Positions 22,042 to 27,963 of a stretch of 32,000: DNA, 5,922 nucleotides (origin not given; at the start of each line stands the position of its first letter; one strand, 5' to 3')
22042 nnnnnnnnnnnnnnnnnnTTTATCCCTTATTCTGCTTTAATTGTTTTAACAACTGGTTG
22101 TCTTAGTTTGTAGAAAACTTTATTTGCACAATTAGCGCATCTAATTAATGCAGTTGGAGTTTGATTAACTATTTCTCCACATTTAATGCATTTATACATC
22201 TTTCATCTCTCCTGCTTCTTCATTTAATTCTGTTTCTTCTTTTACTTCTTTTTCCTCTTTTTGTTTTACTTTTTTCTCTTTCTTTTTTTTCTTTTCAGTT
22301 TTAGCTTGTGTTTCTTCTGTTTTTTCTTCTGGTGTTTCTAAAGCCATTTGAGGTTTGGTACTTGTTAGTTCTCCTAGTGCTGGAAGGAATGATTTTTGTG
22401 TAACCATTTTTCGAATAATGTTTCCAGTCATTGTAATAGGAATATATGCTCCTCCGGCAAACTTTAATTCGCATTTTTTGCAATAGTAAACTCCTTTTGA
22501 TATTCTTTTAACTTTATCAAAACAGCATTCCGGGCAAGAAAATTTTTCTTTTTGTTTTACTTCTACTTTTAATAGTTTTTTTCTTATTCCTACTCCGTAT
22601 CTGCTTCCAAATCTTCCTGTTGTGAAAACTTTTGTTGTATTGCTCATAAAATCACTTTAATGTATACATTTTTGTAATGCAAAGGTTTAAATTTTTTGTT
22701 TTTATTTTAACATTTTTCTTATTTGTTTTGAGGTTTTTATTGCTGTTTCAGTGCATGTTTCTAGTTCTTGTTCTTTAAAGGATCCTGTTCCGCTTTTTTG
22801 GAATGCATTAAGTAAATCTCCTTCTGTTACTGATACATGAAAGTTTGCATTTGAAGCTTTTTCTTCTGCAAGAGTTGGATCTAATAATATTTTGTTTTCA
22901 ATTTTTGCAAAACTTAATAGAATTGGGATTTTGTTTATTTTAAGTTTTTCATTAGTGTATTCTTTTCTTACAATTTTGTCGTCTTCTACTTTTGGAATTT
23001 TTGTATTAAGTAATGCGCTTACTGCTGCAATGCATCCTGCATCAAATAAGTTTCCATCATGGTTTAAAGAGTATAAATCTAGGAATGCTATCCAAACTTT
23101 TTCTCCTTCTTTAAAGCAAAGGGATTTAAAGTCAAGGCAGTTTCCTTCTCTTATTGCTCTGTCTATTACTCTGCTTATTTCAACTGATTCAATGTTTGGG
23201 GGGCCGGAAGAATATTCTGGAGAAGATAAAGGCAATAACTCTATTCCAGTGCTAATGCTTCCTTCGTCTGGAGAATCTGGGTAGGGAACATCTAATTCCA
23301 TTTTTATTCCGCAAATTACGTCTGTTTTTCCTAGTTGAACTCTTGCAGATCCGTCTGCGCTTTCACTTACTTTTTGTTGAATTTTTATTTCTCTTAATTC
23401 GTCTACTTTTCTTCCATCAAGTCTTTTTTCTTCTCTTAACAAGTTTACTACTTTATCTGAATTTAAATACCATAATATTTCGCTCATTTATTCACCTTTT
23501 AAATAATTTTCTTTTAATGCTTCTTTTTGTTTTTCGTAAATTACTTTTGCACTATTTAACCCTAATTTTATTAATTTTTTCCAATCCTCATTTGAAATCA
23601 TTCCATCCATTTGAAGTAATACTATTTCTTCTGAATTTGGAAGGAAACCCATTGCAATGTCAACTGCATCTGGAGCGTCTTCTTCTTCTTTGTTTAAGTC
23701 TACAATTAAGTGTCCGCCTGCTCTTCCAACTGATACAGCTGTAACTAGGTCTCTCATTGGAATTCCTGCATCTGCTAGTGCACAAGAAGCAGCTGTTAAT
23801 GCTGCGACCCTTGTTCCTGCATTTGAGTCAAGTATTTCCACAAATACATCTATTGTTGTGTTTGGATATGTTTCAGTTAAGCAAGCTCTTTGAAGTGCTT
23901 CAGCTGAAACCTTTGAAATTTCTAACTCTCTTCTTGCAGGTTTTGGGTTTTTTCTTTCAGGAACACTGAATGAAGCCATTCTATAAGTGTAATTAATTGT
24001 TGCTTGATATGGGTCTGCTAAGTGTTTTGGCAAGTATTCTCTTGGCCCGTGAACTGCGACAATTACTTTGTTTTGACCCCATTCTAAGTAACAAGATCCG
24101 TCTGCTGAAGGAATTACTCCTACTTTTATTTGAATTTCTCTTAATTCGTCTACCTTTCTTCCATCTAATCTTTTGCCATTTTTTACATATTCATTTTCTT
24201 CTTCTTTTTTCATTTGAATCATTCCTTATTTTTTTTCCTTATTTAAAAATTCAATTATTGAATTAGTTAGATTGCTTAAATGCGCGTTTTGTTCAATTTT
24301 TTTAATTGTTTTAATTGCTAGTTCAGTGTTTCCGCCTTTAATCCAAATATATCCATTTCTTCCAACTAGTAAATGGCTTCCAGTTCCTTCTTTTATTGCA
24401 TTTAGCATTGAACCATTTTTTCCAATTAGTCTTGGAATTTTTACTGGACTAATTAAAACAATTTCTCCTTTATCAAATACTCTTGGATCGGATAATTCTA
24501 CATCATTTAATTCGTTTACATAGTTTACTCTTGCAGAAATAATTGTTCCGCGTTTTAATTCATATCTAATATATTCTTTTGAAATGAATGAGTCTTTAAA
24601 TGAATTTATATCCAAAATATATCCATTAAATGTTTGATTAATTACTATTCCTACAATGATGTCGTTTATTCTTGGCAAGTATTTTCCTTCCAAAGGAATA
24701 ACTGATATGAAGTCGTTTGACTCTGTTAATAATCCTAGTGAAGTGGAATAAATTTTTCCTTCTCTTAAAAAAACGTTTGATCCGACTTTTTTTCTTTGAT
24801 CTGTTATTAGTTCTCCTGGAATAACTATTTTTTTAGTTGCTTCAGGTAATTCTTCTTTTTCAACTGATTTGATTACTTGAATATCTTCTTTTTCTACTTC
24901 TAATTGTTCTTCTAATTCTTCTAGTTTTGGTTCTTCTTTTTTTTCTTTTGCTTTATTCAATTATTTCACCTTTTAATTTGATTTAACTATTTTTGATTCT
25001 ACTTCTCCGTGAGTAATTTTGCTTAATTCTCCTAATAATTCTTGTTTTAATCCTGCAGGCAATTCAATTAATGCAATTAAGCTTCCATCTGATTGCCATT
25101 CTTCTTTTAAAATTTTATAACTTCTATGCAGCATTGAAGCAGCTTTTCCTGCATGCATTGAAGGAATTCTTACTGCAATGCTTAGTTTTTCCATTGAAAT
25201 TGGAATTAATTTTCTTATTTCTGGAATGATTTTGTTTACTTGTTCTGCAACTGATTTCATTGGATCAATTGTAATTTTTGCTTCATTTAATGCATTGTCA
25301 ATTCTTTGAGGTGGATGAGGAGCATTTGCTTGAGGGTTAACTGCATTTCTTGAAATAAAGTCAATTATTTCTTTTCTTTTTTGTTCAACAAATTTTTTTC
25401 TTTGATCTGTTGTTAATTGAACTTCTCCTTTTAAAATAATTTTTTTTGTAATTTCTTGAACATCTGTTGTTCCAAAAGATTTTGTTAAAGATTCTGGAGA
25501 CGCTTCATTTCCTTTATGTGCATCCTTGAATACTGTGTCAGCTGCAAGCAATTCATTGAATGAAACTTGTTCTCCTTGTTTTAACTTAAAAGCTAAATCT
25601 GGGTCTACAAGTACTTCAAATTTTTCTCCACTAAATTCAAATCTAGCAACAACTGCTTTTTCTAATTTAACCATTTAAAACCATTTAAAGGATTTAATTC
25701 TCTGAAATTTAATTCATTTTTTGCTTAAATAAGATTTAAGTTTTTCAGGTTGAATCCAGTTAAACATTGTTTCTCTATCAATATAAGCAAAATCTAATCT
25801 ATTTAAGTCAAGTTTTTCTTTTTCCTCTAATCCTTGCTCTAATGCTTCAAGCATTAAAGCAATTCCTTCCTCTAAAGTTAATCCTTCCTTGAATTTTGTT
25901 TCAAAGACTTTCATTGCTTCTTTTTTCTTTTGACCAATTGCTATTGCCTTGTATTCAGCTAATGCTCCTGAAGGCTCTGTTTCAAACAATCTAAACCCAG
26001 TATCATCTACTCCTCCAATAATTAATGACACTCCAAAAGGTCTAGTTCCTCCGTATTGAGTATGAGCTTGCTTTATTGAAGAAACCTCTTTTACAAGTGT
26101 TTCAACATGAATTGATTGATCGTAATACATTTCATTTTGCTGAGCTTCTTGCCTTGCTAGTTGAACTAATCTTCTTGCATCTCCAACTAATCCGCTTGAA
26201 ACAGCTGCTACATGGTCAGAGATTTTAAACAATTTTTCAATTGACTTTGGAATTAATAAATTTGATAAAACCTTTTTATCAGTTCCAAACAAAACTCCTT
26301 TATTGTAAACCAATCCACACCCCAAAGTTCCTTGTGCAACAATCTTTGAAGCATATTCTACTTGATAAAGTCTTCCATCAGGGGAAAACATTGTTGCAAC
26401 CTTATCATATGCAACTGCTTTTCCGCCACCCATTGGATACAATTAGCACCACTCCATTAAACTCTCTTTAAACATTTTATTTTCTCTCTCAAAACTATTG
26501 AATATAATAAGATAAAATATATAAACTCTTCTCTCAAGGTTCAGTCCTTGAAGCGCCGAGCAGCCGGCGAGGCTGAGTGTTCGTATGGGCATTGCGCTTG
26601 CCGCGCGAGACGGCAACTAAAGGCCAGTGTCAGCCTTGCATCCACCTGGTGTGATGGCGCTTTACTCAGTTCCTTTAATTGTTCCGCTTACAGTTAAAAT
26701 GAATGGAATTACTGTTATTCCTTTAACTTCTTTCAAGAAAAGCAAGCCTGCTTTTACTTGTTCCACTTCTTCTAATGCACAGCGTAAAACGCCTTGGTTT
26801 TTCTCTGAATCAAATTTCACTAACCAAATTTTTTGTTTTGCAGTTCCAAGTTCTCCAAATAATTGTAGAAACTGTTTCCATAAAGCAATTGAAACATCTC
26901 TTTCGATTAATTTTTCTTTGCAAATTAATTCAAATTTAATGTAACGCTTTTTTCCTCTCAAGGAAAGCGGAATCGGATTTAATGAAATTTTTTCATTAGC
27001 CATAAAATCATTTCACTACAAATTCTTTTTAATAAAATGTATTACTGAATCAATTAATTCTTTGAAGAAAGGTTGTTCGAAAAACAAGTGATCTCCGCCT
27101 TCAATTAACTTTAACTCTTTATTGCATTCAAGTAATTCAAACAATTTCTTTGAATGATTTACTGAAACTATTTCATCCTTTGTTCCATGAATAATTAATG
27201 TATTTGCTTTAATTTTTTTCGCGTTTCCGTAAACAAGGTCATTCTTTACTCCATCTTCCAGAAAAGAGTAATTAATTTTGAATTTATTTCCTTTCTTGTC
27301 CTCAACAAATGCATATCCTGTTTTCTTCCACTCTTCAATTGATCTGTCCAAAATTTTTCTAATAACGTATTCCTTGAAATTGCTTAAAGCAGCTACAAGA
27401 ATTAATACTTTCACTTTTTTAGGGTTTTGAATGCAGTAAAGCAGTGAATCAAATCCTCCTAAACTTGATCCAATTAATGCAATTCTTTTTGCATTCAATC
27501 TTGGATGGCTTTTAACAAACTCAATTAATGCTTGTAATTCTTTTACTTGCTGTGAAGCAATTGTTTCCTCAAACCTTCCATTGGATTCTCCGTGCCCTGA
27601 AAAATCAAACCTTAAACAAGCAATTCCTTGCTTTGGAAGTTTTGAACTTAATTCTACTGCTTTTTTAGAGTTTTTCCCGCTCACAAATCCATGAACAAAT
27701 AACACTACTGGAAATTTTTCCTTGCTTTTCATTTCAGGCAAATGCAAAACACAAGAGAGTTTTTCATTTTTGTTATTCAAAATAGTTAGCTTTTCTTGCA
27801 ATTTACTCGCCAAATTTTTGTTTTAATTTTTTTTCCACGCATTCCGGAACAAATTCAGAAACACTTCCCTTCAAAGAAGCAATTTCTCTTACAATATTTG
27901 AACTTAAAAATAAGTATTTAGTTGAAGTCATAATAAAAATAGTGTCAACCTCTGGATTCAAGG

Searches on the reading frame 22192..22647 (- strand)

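Call 55: search_protein_families(library=pfam, proteins=[window:22192-22647:-], max_evalue=0.0001)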
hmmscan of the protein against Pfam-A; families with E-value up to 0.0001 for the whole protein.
window:22192-22647:- (151 aa): 1 family
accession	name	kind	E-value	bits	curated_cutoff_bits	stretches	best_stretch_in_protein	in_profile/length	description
PF01780.25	Ribosomal_L37ae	-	2.9e-24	85.4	21.9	1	4-84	2-82/85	Ribosomal L37ae protein family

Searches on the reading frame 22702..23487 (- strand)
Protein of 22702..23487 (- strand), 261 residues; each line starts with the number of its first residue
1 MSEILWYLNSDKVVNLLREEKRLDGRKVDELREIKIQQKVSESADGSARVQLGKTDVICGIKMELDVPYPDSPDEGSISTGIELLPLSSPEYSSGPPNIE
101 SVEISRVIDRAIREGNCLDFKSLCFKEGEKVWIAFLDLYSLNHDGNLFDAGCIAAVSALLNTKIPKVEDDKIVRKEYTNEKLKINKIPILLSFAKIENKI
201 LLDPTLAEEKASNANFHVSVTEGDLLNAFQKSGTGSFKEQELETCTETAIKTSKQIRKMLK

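Call 55: search_protein_families(library=pfam, proteins=[window:22702-23487:-], max_evalue=0.0001)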
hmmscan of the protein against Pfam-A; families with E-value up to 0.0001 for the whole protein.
window:22702-23487:- (261 aa): 2 families
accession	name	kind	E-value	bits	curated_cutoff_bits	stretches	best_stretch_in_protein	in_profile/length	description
PF01138.27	RNase_PH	-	3.9e-31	108.6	25.5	1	30-165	1-130/130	3' exoribonuclease family, domain 1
PF03725.20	RNase_PH_C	-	9.6e-12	45.1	20.8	1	187-251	2-66/67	3' exoribonuclease family, domain 2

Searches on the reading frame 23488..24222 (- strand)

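Call 55: search_protein_families(library=pfam, proteins=[window:23488-24222:-], max_evalue=0.0001)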
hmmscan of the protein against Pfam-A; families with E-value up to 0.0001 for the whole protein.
window:23488-24222:- (244 aa): 2 families
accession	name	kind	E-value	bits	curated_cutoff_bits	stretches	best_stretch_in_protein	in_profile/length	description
PF01138.27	RNase_PH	-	9.2e-34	117.1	25.5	1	26-155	1-130/130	3' exoribonuclease family, domain 1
PF03725.20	RNase_PH_C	-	8.6e-10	38.9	20.8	1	158-223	1-66/67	3' exoribonuclease family, domain 2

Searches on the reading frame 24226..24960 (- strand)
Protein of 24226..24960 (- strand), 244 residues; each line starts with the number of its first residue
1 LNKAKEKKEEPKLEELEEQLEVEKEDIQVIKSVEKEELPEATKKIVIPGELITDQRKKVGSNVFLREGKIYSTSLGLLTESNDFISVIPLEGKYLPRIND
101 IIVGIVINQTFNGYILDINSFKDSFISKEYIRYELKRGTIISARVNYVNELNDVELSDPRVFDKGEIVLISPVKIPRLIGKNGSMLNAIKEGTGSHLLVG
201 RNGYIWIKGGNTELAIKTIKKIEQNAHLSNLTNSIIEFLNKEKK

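Call 55: search_protein_families(library=pfam, proteins=[window:24226-24960:-], max_evalue=0.0001)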
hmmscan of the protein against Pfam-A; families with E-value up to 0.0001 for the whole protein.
window:24226-24960:- (244 aa): 2 families
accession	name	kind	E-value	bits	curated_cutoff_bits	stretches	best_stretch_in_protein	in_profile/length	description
PF22625.2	ECR1_N_2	-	5.8e-11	42.5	27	1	44-91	2-51/51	Exosome RNA binding protein RRP4 N-terminal domain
PF15985.11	KH_6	-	1.3e-08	35.5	27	1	167-212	3-46/47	KH domain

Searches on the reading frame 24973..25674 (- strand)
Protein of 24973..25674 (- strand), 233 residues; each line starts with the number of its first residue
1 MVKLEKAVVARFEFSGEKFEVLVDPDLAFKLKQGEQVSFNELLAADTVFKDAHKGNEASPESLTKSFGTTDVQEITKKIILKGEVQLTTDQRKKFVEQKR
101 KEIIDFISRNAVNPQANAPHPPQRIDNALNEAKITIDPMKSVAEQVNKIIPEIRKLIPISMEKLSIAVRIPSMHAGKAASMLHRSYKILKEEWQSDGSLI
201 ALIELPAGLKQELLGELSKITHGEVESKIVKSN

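Call 55: search_protein_families(library=pfam, proteins=[window:24973-25674:-], max_evalue=0.0001)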
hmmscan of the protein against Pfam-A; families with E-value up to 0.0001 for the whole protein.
window:24973-25674:- (233 aa): 3 families
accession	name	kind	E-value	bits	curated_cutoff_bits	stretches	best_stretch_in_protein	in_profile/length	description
PF01172.24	SBDS_N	-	1.5e-25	89.3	24.6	1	7-93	2-88/88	Shwachman-Bodian-Diamond syndrome (SBDS) N-terminal domain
PF09377.16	SBDS_domain_II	-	7.6e-21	74.2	27.2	1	101-161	1-61/62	SBDS protein, domain II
PF20268.4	SBDS_C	-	7.8e-12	45.4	27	1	166-231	3-70/71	SBDS protein, C-terminal domain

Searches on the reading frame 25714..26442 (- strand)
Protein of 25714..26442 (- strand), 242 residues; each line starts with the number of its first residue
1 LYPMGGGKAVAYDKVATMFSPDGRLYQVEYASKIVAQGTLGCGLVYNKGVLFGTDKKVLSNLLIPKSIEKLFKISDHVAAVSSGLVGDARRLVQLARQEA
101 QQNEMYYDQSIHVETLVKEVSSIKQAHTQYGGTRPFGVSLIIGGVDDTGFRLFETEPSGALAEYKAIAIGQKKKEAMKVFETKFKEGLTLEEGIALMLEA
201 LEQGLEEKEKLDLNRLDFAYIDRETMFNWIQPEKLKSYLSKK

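Call 55: search_protein_families(library=pfam, proteins=[window:25714-26442:-], max_evalue=0.0001)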
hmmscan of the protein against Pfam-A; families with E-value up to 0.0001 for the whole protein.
window:25714-26442:- (242 aa): 2 families
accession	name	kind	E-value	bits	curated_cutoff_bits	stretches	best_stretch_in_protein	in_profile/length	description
PF00227.31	Proteasome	-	3.6e-50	170.7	22.4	1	36-219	2-187/189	Proteasome subunit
PF10584.14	Proteasome_A_N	-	2.8e-10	40.1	27.7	1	12-31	1-20/23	Proteasome subunit A N-terminal signature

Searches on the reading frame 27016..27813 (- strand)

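Call 55: search_protein_families(library=pfam, proteins=[window:27016-27813:-], max_evalue=0.0001)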
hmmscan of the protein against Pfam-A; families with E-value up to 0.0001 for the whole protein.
window:27016-27813:- (265 aa): 15 families
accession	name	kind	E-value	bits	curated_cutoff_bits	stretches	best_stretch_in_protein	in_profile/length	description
PF12146.15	Hydrolase_4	-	4.2e-26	92.1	27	2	35-155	5-123/239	Serine aminopeptidase, S33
PF00561.26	Abhydrolase_1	-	4.7e-19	69.5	25.8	1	35-148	1-108/245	alpha/beta hydrolase fold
PF02129.25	Peptidase_S15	-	7.2e-17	62.4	23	1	18-151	4-138/262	X-Pro dipeptidyl-peptidase (S15 family)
PF20434.5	BD-FAE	-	6.2e-12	45.9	26.8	1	24-227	4-214/215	BD-FAE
PF00326.27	Peptidase_S9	-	1e-11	45.2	22.6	1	61-264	12-209/213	Prolyl oligopeptidase family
PF12697.13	Abhydrolase_6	-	2.1e-09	38.8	26.3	1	37-149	1-107/217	Alpha/beta hydrolase family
PF20408.4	Abhydrolase_11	-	4.8e-09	36.7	27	0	36-127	4-94/193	Alpha/beta hydrolase domain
PF05728.18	UPF0227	-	3.6e-08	34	21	1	37-260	2-185/187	Uncharacterised protein family (UPF0227)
PF00756.26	Esterase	-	2.1e-07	31.4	22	1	16-173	5-160/251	Putative esterase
PF05448.18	AXE1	-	5e-07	29.2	21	0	95-242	162-303/321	Acetyl xylan esterase (AXE1)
PF01738.24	DLH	-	4.7e-06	26.8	21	0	33-246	12-190/217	Dienelactone hydrolase family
PF12740.14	PETase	-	3e-05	24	28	0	26-139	47-154/263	PET hydrolase-like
PF02230.22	Abhydrolase_2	-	4.8e-05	23.7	23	0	69-136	67-132/217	Phospholipase/Carboxylesterase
PF06500.17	FrsA-like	-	6e-05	22.4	22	1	8-139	170-295/414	Esterase FrsA-like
PF03959.19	FSH1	-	7.2e-05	23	21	0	81-235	73-193/211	Serine hydrolase (FSH1)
